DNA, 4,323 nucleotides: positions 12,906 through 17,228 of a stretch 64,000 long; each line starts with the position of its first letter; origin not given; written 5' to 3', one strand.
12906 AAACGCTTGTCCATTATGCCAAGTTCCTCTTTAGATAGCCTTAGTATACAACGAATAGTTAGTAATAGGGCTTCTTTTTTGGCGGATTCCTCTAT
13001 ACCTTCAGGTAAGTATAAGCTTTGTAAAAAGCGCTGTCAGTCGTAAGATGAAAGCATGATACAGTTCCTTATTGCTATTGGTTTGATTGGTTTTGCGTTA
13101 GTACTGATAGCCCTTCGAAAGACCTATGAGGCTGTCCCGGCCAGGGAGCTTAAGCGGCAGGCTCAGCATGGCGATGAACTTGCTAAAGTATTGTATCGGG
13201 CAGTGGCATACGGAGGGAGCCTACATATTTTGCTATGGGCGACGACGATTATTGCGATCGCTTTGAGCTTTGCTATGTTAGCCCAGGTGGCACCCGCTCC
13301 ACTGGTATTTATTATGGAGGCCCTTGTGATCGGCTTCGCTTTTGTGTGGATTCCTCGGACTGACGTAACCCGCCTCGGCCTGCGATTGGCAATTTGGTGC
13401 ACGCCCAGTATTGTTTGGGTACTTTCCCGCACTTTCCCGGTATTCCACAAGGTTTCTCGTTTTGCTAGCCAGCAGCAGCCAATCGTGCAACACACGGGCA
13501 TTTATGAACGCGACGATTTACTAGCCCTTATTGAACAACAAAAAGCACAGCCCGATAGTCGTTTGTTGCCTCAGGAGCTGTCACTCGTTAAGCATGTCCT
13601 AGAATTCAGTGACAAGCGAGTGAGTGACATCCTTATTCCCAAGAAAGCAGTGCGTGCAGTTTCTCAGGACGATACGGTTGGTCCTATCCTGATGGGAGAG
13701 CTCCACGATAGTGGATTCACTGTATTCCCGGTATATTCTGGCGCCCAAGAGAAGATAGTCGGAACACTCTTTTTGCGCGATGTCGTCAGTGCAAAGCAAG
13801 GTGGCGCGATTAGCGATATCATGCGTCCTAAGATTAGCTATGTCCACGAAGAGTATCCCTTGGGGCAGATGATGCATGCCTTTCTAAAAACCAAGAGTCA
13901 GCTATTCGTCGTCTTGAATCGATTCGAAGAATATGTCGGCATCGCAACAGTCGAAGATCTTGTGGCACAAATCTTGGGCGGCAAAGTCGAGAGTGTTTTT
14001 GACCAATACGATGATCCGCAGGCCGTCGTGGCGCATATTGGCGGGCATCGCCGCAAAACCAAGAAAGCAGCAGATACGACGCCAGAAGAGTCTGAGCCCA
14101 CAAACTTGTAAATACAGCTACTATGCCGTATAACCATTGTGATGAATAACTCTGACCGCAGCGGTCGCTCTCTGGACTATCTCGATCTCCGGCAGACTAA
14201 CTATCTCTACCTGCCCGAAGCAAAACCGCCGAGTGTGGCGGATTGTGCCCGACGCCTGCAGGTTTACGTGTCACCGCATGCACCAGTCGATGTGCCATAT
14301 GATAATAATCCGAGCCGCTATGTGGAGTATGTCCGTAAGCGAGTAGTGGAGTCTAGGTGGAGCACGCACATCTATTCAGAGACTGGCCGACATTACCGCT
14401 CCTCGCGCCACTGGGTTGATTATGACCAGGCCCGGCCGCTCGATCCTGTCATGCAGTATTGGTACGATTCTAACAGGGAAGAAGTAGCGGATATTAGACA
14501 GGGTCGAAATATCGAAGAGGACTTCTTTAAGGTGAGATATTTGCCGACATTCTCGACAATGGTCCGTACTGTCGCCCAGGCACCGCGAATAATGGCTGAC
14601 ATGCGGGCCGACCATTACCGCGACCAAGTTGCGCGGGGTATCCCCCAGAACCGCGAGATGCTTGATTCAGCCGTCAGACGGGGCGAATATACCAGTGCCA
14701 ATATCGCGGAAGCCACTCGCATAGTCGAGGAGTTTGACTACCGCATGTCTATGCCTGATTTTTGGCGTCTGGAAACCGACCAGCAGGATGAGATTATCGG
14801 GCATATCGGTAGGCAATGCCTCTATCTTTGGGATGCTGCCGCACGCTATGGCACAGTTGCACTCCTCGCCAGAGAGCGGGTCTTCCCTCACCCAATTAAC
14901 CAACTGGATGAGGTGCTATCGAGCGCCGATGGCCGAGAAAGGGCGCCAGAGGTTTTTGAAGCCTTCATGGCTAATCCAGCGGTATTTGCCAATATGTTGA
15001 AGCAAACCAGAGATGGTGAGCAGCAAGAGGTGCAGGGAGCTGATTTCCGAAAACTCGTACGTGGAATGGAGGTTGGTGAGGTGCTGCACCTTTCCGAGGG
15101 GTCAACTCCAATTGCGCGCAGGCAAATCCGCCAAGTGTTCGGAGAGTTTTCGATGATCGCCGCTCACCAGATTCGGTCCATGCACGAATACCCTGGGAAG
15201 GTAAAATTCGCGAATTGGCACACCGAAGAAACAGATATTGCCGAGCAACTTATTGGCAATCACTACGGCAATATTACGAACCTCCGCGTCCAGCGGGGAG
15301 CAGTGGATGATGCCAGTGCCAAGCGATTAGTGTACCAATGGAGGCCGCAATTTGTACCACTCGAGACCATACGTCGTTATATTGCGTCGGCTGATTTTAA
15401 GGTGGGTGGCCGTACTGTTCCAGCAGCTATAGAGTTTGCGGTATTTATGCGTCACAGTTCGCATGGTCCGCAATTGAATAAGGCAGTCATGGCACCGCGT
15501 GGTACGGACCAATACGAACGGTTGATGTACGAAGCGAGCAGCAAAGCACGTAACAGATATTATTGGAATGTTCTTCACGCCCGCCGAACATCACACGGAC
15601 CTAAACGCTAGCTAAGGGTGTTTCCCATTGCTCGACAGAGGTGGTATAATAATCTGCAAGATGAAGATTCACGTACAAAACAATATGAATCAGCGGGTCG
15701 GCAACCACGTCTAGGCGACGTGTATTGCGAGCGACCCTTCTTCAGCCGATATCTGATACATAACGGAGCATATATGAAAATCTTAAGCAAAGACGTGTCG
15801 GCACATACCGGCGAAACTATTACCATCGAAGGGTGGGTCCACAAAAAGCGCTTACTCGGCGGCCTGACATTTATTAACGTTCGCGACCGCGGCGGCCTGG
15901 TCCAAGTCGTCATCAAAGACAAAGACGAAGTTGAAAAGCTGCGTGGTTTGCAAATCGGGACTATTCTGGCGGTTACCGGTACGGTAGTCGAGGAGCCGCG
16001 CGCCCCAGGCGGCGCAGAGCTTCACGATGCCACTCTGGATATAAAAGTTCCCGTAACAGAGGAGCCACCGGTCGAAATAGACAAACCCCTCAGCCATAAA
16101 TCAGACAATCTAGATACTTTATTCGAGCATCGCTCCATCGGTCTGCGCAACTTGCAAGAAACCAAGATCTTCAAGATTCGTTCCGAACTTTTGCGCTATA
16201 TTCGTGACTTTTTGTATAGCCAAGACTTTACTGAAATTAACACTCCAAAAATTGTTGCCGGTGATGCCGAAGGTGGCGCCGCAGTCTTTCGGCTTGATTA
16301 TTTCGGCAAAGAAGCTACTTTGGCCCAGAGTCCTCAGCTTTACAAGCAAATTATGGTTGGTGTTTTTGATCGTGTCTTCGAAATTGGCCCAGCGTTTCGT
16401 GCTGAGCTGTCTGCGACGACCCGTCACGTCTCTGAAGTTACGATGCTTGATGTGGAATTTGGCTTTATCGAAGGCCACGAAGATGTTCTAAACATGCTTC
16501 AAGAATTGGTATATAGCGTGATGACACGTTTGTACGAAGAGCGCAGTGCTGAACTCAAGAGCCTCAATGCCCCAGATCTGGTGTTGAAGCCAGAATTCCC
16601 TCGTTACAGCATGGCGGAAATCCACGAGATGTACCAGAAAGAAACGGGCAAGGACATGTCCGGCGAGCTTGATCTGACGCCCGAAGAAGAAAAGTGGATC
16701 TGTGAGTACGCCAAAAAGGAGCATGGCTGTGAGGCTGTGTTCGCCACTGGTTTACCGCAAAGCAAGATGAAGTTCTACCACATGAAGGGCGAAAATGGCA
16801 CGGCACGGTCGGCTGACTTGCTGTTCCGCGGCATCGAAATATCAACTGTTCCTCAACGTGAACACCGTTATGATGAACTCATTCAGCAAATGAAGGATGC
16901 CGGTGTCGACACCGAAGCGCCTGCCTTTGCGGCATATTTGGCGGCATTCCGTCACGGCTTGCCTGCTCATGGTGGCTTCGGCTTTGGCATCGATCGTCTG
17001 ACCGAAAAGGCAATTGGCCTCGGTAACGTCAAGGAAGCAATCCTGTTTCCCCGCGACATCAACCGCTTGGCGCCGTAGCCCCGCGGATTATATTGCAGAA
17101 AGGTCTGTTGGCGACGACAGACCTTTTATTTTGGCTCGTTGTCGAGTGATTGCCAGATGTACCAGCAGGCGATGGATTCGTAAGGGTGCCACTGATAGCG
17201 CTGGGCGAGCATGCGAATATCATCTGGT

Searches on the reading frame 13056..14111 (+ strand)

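Call 90: search_protein_families(library=pfam, proteins=[window:13056-14111:+], max_evalue=0.000001)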
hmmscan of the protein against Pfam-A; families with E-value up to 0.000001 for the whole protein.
window:13056-14111:+ (351 aa): 1 family
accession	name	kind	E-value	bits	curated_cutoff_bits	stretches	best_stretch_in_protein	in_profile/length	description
PF00571.33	CBS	-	1.2e-09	38.8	24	0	252-307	1-56/57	CBS domain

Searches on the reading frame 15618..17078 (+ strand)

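Call 91: search_protein_families(library=pfam, proteins=[window:15618-17078:+], max_evalue=0.000001)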
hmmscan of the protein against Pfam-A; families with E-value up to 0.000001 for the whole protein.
window:15618-17078:+ (486 aa): 2 families
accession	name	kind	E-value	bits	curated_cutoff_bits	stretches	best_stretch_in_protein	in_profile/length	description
PF00152.25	tRNA-synt_2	-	1.2e-69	235.1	25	1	166-480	3-307/308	tRNA synthetases class II (D, K and N)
PF01336.31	tRNA_anti-codon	-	9.3e-14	51.6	27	1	68-135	1-67/75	OB-fold nucleic acid binding domain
